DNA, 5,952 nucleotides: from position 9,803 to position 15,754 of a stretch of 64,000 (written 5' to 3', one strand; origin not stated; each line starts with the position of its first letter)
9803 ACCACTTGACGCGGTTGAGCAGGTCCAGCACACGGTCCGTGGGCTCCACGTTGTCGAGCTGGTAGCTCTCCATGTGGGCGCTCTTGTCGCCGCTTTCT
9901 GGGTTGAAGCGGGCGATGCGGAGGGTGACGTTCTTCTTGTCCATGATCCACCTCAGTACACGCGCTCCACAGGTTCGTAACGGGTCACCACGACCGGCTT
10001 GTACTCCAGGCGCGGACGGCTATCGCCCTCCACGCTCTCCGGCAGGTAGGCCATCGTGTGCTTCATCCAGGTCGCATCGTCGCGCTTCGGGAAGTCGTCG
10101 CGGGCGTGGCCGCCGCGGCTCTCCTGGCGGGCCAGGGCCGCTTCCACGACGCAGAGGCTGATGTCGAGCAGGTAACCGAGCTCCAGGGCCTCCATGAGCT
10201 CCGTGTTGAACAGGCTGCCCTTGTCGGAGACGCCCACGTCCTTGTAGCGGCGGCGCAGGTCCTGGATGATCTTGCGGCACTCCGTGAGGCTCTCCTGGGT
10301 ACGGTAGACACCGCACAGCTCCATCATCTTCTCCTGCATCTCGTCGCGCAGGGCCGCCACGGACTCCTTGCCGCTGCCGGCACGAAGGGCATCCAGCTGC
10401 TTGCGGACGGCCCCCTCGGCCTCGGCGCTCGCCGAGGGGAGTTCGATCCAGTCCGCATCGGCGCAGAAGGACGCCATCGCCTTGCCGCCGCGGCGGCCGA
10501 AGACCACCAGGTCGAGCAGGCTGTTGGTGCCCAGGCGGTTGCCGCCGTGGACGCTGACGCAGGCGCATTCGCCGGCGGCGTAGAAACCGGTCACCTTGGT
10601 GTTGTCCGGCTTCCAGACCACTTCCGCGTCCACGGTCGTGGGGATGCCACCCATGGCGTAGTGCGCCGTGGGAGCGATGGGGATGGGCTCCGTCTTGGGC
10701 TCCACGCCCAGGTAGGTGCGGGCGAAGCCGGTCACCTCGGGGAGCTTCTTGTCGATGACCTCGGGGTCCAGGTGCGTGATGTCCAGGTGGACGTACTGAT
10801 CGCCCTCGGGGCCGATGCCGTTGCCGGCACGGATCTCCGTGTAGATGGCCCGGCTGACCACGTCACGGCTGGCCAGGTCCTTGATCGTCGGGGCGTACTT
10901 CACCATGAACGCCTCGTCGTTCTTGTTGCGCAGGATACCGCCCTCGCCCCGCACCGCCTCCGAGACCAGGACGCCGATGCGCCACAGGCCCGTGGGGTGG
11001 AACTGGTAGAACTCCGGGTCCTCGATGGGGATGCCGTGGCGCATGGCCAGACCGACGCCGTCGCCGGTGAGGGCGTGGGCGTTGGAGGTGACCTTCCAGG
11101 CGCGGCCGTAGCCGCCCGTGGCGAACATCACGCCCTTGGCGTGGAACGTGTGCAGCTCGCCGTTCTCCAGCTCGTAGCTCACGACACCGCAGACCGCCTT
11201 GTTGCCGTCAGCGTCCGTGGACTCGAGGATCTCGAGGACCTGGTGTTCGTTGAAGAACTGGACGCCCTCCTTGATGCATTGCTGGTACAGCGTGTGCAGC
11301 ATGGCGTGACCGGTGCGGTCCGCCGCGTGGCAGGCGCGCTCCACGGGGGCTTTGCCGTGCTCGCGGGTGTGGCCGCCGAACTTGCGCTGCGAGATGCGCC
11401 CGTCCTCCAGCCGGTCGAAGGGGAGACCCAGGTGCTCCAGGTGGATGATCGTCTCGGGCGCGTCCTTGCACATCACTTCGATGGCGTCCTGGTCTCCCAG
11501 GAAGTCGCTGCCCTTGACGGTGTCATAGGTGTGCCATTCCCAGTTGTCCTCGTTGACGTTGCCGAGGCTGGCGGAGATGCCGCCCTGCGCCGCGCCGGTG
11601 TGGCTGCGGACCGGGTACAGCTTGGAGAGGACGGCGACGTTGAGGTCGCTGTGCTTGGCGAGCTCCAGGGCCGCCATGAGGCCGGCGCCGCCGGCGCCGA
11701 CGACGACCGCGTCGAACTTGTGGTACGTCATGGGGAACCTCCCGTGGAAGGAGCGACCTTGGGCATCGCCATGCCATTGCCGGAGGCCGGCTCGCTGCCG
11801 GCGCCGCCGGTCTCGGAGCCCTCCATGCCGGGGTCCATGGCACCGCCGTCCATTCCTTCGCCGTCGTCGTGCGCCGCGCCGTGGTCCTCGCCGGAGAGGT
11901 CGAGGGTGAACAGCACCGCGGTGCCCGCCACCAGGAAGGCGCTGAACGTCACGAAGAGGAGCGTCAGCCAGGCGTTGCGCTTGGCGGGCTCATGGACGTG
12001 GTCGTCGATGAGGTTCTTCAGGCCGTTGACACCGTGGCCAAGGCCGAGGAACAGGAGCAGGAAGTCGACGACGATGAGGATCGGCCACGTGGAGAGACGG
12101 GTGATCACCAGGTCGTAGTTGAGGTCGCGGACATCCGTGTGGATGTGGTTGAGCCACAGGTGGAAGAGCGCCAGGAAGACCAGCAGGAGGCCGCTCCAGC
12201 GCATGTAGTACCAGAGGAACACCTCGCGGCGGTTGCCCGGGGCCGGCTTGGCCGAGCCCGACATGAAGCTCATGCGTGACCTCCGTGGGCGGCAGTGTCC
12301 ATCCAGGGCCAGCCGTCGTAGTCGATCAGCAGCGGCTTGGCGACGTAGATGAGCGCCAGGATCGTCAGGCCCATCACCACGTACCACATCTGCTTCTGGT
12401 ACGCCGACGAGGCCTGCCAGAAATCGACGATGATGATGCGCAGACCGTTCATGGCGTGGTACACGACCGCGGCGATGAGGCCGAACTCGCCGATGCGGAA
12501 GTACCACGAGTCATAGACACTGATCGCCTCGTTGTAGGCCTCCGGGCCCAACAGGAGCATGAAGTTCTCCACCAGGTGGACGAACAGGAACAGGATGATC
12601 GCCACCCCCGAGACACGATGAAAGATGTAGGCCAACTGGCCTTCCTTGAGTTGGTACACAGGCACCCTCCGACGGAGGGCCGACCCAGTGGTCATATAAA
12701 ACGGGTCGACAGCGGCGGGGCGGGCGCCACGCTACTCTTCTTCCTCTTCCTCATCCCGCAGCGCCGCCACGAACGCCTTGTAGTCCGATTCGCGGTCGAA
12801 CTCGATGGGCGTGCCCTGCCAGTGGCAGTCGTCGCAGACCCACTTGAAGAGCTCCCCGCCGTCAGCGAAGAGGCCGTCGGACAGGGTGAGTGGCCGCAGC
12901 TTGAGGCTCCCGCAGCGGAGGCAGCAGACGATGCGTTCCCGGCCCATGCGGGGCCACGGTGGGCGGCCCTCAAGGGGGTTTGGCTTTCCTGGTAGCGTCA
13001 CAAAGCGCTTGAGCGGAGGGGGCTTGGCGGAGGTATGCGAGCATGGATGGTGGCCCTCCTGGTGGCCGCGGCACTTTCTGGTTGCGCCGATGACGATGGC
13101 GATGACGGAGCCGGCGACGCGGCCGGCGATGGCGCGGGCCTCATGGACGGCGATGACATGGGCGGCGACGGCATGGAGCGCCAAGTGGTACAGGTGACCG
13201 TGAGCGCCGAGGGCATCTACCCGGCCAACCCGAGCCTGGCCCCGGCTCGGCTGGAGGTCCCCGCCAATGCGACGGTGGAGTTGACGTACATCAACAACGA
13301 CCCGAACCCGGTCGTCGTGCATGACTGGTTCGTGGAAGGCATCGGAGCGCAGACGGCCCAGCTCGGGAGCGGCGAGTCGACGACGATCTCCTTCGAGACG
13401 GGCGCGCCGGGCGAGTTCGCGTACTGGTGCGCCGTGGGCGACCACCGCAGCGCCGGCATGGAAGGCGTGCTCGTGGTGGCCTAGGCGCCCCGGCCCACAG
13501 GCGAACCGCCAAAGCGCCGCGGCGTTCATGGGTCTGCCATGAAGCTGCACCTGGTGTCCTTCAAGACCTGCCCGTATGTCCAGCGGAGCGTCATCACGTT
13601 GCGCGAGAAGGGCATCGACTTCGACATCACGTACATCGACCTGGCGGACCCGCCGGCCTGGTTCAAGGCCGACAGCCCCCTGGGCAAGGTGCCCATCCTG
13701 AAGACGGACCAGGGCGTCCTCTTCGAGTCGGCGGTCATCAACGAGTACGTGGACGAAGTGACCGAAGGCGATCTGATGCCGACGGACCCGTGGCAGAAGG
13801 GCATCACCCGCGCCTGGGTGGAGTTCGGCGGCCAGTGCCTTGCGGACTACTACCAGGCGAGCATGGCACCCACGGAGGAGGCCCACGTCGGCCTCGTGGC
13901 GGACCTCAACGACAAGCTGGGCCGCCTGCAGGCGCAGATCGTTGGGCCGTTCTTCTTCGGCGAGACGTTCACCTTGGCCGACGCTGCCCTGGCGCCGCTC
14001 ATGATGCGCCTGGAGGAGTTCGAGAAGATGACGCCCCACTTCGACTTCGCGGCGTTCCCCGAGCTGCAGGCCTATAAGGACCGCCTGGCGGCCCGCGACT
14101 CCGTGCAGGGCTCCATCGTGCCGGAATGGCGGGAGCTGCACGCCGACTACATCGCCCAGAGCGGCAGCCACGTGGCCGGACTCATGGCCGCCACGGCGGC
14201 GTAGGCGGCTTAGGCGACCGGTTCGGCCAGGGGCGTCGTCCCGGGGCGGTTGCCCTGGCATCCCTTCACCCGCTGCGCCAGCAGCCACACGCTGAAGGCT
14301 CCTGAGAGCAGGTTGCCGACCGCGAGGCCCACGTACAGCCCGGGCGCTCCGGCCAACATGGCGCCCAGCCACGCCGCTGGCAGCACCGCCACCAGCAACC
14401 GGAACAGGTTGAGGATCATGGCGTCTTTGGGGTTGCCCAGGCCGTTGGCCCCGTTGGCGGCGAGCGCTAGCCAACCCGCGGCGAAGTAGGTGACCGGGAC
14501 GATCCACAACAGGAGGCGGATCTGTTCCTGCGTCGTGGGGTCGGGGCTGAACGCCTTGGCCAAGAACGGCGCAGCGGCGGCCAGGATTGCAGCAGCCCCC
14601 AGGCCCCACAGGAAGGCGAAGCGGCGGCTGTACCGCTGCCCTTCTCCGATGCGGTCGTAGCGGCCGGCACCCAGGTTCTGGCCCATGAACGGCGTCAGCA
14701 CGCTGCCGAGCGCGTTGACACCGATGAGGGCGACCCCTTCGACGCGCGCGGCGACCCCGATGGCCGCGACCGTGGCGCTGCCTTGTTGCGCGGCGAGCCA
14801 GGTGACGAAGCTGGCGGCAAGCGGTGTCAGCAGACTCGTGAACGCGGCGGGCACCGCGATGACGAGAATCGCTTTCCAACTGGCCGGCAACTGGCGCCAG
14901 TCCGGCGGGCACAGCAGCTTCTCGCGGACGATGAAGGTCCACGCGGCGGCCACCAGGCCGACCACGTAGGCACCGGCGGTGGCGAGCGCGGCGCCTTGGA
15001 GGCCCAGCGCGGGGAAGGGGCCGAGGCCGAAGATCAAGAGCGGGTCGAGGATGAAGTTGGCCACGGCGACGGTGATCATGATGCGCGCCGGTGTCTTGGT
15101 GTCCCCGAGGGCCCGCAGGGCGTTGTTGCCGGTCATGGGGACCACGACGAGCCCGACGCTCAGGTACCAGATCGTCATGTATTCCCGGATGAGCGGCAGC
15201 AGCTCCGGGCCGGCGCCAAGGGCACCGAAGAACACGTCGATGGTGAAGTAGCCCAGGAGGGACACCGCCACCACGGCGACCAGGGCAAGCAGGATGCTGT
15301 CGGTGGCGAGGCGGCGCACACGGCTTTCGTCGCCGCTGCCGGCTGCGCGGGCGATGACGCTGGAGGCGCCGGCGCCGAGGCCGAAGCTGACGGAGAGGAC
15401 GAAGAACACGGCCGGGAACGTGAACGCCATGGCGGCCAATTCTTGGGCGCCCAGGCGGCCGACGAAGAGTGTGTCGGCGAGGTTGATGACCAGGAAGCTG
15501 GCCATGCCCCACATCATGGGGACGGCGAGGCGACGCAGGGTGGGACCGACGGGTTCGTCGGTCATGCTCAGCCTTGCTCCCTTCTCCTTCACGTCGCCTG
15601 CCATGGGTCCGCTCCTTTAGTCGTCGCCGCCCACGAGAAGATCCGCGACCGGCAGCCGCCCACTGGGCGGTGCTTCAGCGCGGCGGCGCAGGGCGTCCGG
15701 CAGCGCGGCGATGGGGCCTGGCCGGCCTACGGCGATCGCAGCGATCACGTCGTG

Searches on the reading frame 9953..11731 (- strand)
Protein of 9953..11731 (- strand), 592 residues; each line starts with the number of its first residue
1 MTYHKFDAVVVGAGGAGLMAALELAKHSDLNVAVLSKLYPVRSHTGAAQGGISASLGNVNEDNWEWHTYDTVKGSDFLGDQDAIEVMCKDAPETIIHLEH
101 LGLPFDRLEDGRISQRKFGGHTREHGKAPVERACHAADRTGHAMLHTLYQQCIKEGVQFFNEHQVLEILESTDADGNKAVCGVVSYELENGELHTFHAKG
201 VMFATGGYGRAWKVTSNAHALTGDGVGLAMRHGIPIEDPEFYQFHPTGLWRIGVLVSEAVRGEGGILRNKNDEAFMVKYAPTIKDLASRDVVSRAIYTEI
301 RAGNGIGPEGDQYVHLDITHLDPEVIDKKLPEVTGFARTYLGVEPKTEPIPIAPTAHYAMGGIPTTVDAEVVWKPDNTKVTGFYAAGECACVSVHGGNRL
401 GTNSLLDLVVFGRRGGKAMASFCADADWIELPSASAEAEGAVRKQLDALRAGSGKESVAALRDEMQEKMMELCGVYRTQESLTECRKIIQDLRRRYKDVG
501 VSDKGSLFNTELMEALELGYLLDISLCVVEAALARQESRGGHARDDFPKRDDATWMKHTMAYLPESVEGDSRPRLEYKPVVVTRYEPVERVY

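Call 15: search_protein_families(library=pfam, proteins=[window:9953-11731:-], max_evalue=0.001)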
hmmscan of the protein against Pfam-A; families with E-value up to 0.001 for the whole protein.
window:9953-11731:- (592 aa): 6 families
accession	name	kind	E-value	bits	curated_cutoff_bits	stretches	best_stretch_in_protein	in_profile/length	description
PF00890.30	FAD_binding_2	-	2.4e-106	356.8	20.4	1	7-405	1-414/414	FAD binding domain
PF02910.25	Succ_DH_flav_C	-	2.6e-44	150.8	20.8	1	462-592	1-130/130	Fumarate reductase flavoprotein C-term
PF01266.30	DAO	-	1.5e-11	44.9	27.9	1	7-212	1-209/353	FAD dependent oxidoreductase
PF03486.20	HI0933_like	-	1.7e-07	31.4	50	0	7-37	2-31/244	HI0933-like protein Rossmann domain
PF07992.20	Pyr_redox_2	-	7.2e-06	26.1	26.1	0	7-36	2-30/291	Pyridine nucleotide-disulphide oxidoreductase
PF01946.23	Thi4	-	9e-06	25.5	26.2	1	2-38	14-50/235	Thi4 family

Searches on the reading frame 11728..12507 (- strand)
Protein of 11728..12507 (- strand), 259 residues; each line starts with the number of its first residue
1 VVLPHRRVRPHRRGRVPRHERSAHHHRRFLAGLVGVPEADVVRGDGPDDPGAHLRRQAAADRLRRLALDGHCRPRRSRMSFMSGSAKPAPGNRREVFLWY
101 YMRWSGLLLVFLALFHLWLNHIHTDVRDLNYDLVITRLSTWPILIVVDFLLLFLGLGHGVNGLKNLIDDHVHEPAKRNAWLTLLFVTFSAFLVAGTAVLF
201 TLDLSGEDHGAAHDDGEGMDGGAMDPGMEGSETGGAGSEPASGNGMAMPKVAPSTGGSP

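Call 15: search_protein_families(library=pfam, proteins=[window:11728-12507:-], max_evalue=0.001)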
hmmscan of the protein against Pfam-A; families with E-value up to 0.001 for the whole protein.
window:11728-12507:- (259 aa): 1 family
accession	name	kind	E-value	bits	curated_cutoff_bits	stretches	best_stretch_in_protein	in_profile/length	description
PF01127.27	Sdh_cyt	-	3.7e-10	40.4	25.8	1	96-193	20-118/122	Succinate dehydrogenase/Fumarate reductase transmembrane subunit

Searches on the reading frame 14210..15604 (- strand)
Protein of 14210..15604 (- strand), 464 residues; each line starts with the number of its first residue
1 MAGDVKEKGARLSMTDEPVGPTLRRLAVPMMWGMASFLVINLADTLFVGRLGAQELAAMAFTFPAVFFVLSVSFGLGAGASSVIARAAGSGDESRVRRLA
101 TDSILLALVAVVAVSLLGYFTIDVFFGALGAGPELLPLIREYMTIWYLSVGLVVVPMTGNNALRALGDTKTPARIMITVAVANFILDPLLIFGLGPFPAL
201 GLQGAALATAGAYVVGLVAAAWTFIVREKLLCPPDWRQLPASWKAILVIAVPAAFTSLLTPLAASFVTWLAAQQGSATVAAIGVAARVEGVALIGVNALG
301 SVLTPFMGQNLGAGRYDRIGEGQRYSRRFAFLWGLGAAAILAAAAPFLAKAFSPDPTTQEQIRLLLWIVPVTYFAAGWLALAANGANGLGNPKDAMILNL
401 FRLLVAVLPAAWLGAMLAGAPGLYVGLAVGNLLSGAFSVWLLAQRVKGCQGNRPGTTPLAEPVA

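Call 15: search_protein_families(library=pfam, proteins=[window:14210-15604:-], max_evalue=0.001)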
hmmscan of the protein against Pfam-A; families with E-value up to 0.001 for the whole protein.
window:14210-15604:- (464 aa): 1 family
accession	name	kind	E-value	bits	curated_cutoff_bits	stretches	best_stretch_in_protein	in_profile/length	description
PF01554.23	MatE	-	5.9e-48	163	24.9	2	29-189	1-161/161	MatE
